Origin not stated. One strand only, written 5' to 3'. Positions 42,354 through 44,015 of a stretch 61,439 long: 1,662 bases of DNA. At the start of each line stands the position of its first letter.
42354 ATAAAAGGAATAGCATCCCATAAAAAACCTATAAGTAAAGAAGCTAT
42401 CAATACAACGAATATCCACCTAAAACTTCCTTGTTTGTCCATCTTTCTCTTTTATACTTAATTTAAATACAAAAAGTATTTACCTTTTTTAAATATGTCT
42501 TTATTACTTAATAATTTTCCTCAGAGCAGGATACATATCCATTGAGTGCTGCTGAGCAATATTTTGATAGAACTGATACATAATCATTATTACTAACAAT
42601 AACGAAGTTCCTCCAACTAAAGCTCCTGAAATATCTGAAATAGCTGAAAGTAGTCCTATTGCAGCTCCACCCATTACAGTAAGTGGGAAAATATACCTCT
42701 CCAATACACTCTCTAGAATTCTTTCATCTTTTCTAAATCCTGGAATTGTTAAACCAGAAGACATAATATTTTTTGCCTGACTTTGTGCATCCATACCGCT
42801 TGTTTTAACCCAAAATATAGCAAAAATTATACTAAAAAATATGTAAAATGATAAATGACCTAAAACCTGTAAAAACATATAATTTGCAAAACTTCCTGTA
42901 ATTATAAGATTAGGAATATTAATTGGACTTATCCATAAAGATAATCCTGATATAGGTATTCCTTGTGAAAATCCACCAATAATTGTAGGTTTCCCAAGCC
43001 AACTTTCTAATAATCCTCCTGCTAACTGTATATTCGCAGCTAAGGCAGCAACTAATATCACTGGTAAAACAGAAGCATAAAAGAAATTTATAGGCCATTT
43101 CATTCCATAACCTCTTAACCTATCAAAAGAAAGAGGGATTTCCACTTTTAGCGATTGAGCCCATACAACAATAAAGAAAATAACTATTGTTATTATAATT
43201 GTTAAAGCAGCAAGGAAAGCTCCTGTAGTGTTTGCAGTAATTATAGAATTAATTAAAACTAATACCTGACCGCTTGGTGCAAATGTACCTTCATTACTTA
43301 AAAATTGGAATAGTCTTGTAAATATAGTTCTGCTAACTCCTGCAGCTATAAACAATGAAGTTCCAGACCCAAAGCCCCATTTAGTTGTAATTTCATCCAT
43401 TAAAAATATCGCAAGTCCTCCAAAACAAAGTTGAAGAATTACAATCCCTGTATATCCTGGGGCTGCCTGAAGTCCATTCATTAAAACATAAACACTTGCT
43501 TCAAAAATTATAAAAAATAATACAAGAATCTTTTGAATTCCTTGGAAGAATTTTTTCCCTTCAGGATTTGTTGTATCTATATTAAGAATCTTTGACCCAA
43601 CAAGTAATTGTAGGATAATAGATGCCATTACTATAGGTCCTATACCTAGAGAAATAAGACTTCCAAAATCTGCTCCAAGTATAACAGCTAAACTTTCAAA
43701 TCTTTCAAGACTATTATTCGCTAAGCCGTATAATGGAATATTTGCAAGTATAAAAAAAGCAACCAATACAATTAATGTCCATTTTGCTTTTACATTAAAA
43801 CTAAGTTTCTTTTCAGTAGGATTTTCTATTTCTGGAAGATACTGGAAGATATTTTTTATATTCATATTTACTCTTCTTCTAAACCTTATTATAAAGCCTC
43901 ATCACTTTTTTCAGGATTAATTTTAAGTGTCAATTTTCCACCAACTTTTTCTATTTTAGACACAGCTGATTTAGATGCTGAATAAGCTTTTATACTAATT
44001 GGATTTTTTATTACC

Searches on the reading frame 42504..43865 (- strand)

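Call 53: search_protein_families(library=ncbifam, proteins=[window:42504-43865:-], max_evalue=0.00001)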
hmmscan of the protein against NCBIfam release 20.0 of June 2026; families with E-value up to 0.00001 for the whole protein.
window:42504-43865:- (453 aa): 2 families
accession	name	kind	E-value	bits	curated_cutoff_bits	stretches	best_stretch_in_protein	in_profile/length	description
NF006341.0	PRK08568.1-5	equivalog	5.6e-107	358.8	300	1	3-452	7-462/464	preprotein translocase subunit SecY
TIGR00967.1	3a0501s007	equivalog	5.2e-73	246.3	253.6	1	26-441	3-410/414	preprotein translocase subunit SecY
